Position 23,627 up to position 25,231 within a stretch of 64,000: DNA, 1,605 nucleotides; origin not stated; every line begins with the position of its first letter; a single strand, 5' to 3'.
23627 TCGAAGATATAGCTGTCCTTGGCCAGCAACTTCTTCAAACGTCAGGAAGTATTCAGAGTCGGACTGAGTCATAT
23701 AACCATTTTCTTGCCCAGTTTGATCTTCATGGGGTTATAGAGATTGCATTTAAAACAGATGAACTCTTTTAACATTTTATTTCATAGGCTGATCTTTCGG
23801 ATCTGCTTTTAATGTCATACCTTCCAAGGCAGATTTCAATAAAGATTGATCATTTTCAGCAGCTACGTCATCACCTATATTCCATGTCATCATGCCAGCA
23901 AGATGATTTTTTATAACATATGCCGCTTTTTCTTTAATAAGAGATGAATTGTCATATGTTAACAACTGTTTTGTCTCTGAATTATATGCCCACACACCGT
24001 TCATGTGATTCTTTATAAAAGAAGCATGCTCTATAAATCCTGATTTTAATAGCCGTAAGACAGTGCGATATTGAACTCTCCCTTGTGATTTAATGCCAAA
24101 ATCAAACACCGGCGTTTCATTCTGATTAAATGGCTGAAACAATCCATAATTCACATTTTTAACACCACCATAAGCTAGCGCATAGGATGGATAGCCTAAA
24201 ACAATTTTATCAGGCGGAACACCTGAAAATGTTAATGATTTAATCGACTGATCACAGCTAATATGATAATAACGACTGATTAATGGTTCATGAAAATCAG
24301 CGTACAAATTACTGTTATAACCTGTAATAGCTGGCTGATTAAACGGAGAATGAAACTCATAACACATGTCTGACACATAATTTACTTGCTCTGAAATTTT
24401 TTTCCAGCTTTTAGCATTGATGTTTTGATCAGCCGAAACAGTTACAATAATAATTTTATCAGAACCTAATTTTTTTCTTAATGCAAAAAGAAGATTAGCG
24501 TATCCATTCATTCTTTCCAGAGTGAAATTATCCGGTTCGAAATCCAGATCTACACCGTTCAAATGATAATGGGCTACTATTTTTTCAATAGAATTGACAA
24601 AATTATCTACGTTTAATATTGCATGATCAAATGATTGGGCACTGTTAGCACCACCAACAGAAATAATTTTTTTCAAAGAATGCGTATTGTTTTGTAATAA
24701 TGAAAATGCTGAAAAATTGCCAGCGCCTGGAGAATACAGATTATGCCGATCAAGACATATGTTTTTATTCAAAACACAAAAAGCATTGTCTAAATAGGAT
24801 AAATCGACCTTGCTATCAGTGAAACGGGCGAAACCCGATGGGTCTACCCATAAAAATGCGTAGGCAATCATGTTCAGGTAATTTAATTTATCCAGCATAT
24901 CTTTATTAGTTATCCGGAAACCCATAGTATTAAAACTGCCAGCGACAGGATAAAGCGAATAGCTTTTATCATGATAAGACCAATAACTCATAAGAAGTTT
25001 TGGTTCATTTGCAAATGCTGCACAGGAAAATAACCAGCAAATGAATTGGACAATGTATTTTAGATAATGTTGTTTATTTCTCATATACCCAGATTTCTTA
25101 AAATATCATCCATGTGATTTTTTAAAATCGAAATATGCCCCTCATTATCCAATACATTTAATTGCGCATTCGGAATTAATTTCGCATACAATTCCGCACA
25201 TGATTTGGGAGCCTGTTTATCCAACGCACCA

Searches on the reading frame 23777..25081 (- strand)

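Call 23: search_protein_families(library=pfam, proteins=[window:23777-25081:-], max_evalue=0.00001)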
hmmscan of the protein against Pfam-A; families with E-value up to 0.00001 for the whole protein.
window:23777-25081:- (434 aa): 1 family
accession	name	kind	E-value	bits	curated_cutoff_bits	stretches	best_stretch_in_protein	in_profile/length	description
PF00704.34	Glyco_hydro_18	-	1.2e-43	150.4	29.6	1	63-405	18-317/317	Glycosyl hydrolases family 18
